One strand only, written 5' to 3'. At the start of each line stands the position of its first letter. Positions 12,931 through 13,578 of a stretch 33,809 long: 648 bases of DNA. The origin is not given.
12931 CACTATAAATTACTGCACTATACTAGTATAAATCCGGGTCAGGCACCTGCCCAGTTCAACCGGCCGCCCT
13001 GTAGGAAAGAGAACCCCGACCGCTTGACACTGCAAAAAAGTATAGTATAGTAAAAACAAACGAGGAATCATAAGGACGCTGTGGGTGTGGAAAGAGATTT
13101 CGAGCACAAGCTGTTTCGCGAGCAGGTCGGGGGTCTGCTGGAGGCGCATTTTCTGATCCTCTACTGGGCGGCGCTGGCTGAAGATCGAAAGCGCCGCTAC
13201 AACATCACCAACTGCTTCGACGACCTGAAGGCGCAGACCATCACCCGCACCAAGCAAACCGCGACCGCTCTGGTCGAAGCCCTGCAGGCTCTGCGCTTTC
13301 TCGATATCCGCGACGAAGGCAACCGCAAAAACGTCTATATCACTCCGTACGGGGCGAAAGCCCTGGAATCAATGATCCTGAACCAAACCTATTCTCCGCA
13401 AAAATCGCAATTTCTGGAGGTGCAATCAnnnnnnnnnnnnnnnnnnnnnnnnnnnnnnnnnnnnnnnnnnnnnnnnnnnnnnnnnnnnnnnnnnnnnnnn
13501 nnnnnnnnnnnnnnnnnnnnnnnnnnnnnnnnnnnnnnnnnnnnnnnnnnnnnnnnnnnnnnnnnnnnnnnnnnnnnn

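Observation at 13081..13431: Small winged-helix protein translationally coupled (ATGA) to the FtsZ-like GTPase: a TubR-like adaptor?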

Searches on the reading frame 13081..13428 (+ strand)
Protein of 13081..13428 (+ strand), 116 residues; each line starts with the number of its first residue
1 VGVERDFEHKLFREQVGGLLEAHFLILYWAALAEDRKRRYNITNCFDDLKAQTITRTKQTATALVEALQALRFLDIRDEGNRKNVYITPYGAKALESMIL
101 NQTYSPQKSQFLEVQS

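Call 3: search_protein_families(library=pfam, proteins=[window:13081-13428:+], max_evalue=1)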
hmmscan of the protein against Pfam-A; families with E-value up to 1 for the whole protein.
window:13081-13428:+ (116 aa): 2 families
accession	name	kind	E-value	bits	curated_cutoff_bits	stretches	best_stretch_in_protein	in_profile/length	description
PF00010.31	HLH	-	0.0062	16.8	20.7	1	35-52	9-26/53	Helix-loop-helix DNA-binding domain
PF22665.2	DUF6293_C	-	0.1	13.5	27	1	56-96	59-99/101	DUF6293 C-terminal winged helix domain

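Call 4: search_protein_families(library=ncbifam, proteins=[window:13081-13428:+], max_evalue=1)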
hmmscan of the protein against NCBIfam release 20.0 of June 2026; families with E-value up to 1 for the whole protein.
window:13081-13428:+ (116 aa): 0 families

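Call 7: find_homologous_proteins(query=window:13081-13428:+, max_evalue=0.01)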
Query window:13081-13428:+ (116 aa): 268 proteins with E <= 0.01 among 278 candidates; the best 120 are listed.
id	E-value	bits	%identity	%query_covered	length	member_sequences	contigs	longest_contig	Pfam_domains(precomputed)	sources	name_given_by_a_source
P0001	9.7e-68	243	98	98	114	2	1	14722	-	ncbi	-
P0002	7.8e-49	182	74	96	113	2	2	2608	-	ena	-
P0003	1.5e-48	181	74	97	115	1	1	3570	-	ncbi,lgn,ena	-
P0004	5.2e-47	176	73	94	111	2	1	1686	-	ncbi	-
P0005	1.4e-45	172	73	91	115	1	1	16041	-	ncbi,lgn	-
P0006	1.5e-45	172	74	90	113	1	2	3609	-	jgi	jgi:hypothetical protein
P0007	3.6e-45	170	73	91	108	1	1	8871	-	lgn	-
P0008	3.6e-45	170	72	94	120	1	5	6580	-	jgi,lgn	-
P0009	4.1e-45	170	68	96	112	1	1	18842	-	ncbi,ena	-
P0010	5.8e-45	170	74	91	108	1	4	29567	-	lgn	-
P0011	3.2e-44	167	72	91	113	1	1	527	-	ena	-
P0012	8.0e-44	166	73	91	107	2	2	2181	-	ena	-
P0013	1.3e-43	165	71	91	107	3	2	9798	-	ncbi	ncbi:MAG: hypothetical protein ACOCZS_02290 [Verrucomicrobiota bacterium]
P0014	3.1e-43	164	70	92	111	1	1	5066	-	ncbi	-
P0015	3.4e-43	164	71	91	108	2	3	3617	-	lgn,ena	-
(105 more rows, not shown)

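Call 12: search_solved_structures(query=A1, max_evalue=10, show_alignments=3)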
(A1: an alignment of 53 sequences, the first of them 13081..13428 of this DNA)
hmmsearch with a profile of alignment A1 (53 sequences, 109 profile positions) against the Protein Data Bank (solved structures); distinct sequences matched with E-value up to 10: 7.
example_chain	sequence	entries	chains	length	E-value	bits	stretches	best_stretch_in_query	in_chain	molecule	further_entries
4asn_A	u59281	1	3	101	0.0011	22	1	3-96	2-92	TUBR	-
9gb5_H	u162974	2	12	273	0.15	15.2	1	21-82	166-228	gp53 - Tail adaptor protein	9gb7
8iwa_A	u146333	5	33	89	0.43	13.7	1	25-50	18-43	Uncharacterized protein UU089.1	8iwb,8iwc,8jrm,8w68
6k0s_A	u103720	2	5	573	0.69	13.1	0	9-42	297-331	Alpha-1,3-glucanase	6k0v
6k0q_A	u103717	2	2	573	0.7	13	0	9-42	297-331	Alpha-1,3-glucanase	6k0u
6k0m_A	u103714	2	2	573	0.7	13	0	9-42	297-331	Alpha-1,3-glucanase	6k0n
4urj_A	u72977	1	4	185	1.2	12.3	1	38-82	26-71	PROTEIN FAM83A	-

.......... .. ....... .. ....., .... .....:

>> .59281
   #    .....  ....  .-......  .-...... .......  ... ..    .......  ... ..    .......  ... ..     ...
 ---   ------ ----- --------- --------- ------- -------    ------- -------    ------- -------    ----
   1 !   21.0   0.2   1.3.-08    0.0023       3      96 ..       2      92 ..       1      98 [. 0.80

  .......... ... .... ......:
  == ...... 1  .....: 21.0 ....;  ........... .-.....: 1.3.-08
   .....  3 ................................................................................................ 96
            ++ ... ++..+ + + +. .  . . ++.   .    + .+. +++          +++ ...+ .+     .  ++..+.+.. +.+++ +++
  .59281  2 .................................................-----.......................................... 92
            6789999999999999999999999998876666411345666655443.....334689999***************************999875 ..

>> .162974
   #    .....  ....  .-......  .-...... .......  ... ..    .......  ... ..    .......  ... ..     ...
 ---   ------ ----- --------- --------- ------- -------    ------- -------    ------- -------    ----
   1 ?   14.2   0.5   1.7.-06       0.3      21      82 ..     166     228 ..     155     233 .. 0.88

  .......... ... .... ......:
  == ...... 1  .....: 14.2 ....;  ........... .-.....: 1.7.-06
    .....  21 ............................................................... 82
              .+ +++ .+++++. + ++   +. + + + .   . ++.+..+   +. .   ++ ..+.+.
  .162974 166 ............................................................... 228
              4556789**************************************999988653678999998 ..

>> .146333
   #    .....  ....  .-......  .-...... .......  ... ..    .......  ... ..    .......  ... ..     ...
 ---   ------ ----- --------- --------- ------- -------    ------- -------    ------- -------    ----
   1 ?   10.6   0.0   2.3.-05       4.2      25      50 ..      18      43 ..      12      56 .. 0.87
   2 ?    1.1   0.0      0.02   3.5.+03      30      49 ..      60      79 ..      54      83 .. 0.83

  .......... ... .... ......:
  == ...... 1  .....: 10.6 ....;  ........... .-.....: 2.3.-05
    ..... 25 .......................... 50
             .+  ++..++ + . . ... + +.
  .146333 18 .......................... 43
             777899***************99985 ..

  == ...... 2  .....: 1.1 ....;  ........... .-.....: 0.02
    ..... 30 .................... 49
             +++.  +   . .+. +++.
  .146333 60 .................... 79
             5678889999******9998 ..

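Call 19: predict_structure(alignment_id=A1)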
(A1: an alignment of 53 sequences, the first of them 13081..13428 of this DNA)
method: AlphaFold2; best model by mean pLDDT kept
length: 116 residues; sequences in the alignment: 53
mean_pLDDT: 94.9   pTM: 0.89
mean pLDDT of the five models: 94.9, 94.8, 94.5, 94.5, 94.5
residues with pLDDT >= 90: 105; 70-90: 8; 50-70: 2; < 50: 1
segments of 3 or more residues with pLDDT < 50: none
pLDDT, mean of each block of 10 residues (from residue 1): 86 97 99 96 98 97 99 96 97 98 93 75
secondary structure, 60 per line:
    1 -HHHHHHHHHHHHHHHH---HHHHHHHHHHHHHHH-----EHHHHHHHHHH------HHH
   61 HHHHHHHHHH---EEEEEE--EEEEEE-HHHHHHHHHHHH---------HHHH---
elements in order: H2-17 H21-35 H42-51 H58-70 E74-79 E82-87 H89-100 H110-113

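Call 21: fold_search(model_id=the predicted structure, library=pdb)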
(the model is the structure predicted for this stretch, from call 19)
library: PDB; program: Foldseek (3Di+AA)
matches with E <= 10: 1261; with E <= 0.001: 6
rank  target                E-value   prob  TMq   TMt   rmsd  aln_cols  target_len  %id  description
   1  3gfj                  2.9e-04  1.00  0.58  0.48  11.3       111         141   16  Crystal structure of the ST1710 mutant (R89A) protein (released 2009-08-25)
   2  2gxg                  3.5e-04  1.00  0.58  0.49  11.0       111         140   15  Crystal structure of EmrR homolog from hyperthermophilic archaea Sulfolobus tokodaii strain7 (released 2007-03-20)
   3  3gfl                  4.8e-04  1.00  0.59  0.49  11.0       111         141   15  Crystal structure of the ST1710 mutant (R90A) protein (released 2009-08-25)
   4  2yr2_A                6.3e-04  1.00  0.57  0.47   9.3       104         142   18  Crystal Structure of the Hypothetical regulator from Sulfolobus tokodaii (released 2007-10-02)
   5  3eco_A                6.3e-04  1.00  0.56  0.49   9.5       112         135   17  Crystal structure of MepR, a transcription regulator of the Staphylococcus aureus multidrug efflux pump MepA (released 2009-02-10)
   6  3gfm                  8.1e-04  1.00  0.58  0.49  11.1       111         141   17  Crystal structure of the ST1710 mutant (K91A) protein (released 2009-08-25)
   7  4asn_A                1.2e-03  1.00  0.62  0.79   2.9        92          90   20  TubR from Bacillus megaterium pBM400 (released 2012-10-03)
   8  3gfi_A                1.4e-03  1.00  0.57  0.47  10.5       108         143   16  Crystal structure of ST1710 complexed with its promoter DNA (released 2009-08-25)
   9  6pcp_C                1.4e-03  1.00  0.54  0.46   9.5       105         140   19  Mechanism for regulation of DNA binding of Bordetella bronchiseptica BpsR by 6-hydroxynicotinic acid (released 2019-11-06)
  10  2yr2_B                1.4e-03  1.00  0.57  0.47   9.3       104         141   18  Crystal Structure of the Hypothetical regulator from Sulfolobus tokodaii (released 2007-10-02)
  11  6pco_B                1.4e-03  1.00  0.53  0.46   9.4       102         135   20  Mechanism for regulation of DNA binding of Bordetella bronchiseptica BpsR by 6-hydroxynicotinic acid (released 2019-11-06)
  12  3ov8                  1.6e-03  1.00  0.58  0.72   3.2        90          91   13  Crystal structure of AF1382 from Archaeoglobus fulgidus, High resolution (released 2011-11-16)
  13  6pcp_B                1.6e-03  1.00  0.53  0.47   9.4       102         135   20  Mechanism for regulation of DNA binding of Bordetella bronchiseptica BpsR by 6-hydroxynicotinic acid (released 2019-11-06)
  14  6pco_A                1.6e-03  1.00  0.53  0.45   9.4       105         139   19  Mechanism for regulation of DNA binding of Bordetella bronchiseptica BpsR by 6-hydroxynicotinic acid (released 2019-11-06)
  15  6pco_C                1.6e-03  1.00  0.53  0.47  12.1       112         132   18  Mechanism for regulation of DNA binding of Bordetella bronchiseptica BpsR by 6-hydroxynicotinic acid (released 2019-11-06)
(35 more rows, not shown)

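Call 39: search_protein_families(library=pfam, alignment_id=A1, max_evalue=0.1)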
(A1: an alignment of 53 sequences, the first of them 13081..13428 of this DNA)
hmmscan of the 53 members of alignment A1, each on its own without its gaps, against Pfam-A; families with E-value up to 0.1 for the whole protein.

A. member 1, window:13081-13428:+ (116 aa): 1 family
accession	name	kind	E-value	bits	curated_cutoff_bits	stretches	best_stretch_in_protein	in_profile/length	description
PF00010.31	HLH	-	0.0062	16.8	20.7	1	35-52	9-26/53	Helix-loop-helix DNA-binding domain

B. families by the number of members that match (of 53 scanned): 17 families
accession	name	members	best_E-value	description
PF22665.2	DUF6293_C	27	0.00017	DUF6293 C-terminal winged helix domain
PF22194.2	F-93_WHD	6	0.018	F-93, winged-helix domain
PF00010.31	HLH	5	0.0027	Helix-loop-helix DNA-binding domain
PF12802.13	MarR_2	3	0.015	MarR family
PF14277.12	DUF4364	2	0.0025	Domain of unknown function (DUF4364)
PF11517.13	Nab2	2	0.0045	Nuclear abundant poly(A) RNA-bind protein 2 (Nab2)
PF16344.10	FecR_C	2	0.019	FecR, C-terminal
PF25013.1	LRR_Zer-1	2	0.033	Zer-1-like, Leucine-rich repeats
PF24347.1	FIGL1_N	1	0.024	FIGL1 N-terminal domain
PF01818.22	Translat_reg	1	0.03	Bacteriophage translational regulator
PF24744.1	CARF-assoc_HTH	1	0.04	CARF-associated HTH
PF04458.17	DUF505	1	0.053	Protein of unknown function (DUF505)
PF22816.2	CatAgl_D2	1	0.061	Alpha-1,3-glucanase catalytic domain D2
PF19711.4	DUF6207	1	0.062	Family of unknown function (DUF6207)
PF00668.25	Condensation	1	0.08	Condensation domain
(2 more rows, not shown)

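Call 49: search_protein_representatives(alignment_id=A1)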
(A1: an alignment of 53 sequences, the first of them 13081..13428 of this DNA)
Query: 53 sequences, 109 profile positions. Proteins with E-value up to 0.001 (for the whole library): 14; up to 1e-10: 13; up to 1e-30: 7. The best 14 are listed.
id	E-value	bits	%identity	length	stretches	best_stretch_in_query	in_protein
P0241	5.4e-99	341.6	-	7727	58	30-52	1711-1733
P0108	1.4e-46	173.0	-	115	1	3-108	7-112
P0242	1.5e-46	172.9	-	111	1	3-108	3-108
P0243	7.9e-46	170.6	-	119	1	4-108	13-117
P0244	1.1e-39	150.8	-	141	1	3-108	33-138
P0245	4.5e-36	139.2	-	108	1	3-108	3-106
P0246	1.4e-34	134.4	-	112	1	4-108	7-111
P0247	4.9e-30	119.8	-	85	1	27-108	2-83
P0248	2.0e-23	98.5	-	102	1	2-72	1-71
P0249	8.3e-21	90.1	-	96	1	3-63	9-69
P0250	3.8e-17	78.3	-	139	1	2-52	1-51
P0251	2.0e-14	69.6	-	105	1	56-108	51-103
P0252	8.3e-12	61.1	-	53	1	56-107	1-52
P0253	5.3e-04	36.0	-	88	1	70-108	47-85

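Call 76: fold_search(model_id=the predicted structure, library=viral)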
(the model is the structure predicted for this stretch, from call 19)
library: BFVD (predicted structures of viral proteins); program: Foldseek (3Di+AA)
matches with E <= 10: 1366; with E <= 0.001: 1
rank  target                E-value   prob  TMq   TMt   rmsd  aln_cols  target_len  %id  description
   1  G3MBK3                1.7e-04  1.00  0.67  0.79   2.2        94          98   13  Gp137 [Bacillus phage G]
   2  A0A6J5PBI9            1.9e-03  1.00  0.51  0.59   5.0        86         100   16  Helix-turn-helix domain containing protein [uncultured Caudovirales phage]
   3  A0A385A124            2.3e-03  1.00  0.58  0.56   2.5        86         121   17  (no name in the UniProt tables at hand)
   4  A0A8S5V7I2            2.4e-03  1.00  0.61  0.50   5.4       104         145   12  Helix-turn-helix protein [Myoviridae sp. ctCpP1]
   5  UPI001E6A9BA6         2.9e-03  1.00  0.62  0.69   4.3       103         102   10  (no name look-up for this kind of identifier)
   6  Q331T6                3.3e-03  1.00  0.55  0.75   3.2        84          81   17  DNA-binding protein TubR [Clostridium botulinum C phage]
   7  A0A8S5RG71            3.3e-03  1.00  0.56  0.60   5.8       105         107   14  Winged helix-turn-helix protein [virus sp. ctE0n6]
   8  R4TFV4                4.3e-03  1.00  0.61  0.66   3.0        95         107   20  Uncharacterized protein [Halorubrum tailed virus 4]
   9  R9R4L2                5.2e-03  1.00  0.61  0.71   2.9        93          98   13  Uncharacterized protein [Vibrio phage JA-1]
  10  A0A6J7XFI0            6.0e-03  1.00  0.54  0.41   3.1        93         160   19  Uncharacterized protein [uncultured Caudovirales phage]
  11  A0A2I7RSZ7            6.4e-03  1.00  0.57  0.43   7.1       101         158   16  (no name in the UniProt tables at hand)
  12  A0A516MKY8            6.8e-03  1.00  0.50  0.34   2.8        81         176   18  (no name in the UniProt tables at hand)
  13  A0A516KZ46            7.7e-03  1.00  0.60  0.58   8.2       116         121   12  (no name in the UniProt tables at hand)
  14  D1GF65                7.7e-03  1.00  0.55  0.35   5.8       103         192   20  Uncharacterized protein [Sulfolobus spindle-shaped virus 7]
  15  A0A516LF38            8.2e-03  1.00  0.53  0.58   3.5        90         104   14  (no name in the UniProt tables at hand)
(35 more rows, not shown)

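Call 83: find_related_loci(query=A1, collection=genome_contigs, flank=2500)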
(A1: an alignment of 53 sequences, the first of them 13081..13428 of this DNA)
Query A1 (116 aa) in genome_contigs; peptide patterns used: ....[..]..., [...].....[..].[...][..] (x = any residue, [..] = any of these).
121 stretches matched a pattern; 74 encode a relative of the query (tblastn E <= 1e-3); 74 distinct loci.
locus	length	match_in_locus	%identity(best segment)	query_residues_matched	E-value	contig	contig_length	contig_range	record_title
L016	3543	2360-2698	74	2-114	3e-55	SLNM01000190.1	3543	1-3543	MAG: Lentisphaeria bacterium isolate CSSed165cm_406 CSSed16-5cm-151220, whole genome shotgun sequence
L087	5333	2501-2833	68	3-113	1e-51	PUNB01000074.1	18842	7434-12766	MAG: Lentisphaerae bacterium isolate B1Sed10_208R1 B1-Sed10-C3073, whole genome shotgun sequence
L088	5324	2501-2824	68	9-116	4e-49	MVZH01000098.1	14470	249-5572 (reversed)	MAG: Lentisphaerae bacterium ADurb.BinA184 BWZ02_contig000098, whole genome shotgun sequence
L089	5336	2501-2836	70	3-114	4e-49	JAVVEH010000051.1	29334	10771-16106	MAG: Lentisphaeria bacterium isolate TamC13-16 NODE_1334_length_29334_cov_14.240275, whole genome shotgun sequence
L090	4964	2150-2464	69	11-115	1e-47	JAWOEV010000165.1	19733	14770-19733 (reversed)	MAG: Lentisphaeria bacterium isolate BLK5-3.bin.99 k191_2419333, whole genome shotgun sequence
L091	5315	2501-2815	67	9-113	1e-46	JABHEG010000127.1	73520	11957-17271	MAG: Lentisphaerae bacterium isolate SI037_bin151 k141_458856, whole genome shotgun sequence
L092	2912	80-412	66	4-114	4e-46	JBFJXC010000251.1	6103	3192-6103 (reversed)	MAG: Lentisphaeria bacterium isolate Mix_sand19.2022.05.G.39 k141_5034564_length_6103_cov_8.0000, whole genome shotgun s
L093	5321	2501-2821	64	7-113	2e-44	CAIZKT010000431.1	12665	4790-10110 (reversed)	MAG: uncultured Victivallales bacterium isolate Loc090907-8m_bin-406 genome assembly, contig: bin-406:0431/1064, whole g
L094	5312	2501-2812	67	10-113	2e-44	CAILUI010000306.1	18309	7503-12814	MAG: uncultured Victivallales bacterium isolate Loclat_bin-09902 genome assembly, contig: bin-09902:306/466, whole genom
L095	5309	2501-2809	65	11-113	9e-44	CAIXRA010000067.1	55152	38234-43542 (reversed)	MAG: uncultured Lentisphaerae bacterium isolate KTt_bin-2595 genome assembly, contig: bin-2595:67/82, whole genome shotg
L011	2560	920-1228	62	11-113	5e-43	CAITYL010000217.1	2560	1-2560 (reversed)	MAG: uncultured Lentisphaerae bacterium isolate Loclat_bin-12951 genome assembly, contig: bin-12951:217/404, whole genom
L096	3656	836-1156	61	10-116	8e-42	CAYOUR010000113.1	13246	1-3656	MAG TPA_asm: uncultured Lentisphaeraceae bacterium isolate SRP192927_co3_863 genome assembly, contig: NODE_11186_length_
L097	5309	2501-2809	63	11-113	5e-42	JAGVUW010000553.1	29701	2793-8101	MAG: Verrucomicrobia bacterium isolate WAS_Bin_35 WAS_Bin_35_scaffold_969, whole genome shotgun sequence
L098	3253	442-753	62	10-113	1e-41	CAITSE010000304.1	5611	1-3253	MAG: uncultured Lentisphaerae bacterium isolate AM-2014_bin-3387 genome assembly, contig: bin-3387:304/376, whole genome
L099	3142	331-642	60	10-113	6e-42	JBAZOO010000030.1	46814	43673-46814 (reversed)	MAG: Lentisphaeria bacterium isolate SO_2017_LW4_98 scaffold_1884_c1_LW137-91_2017, whole genome shotgun sequence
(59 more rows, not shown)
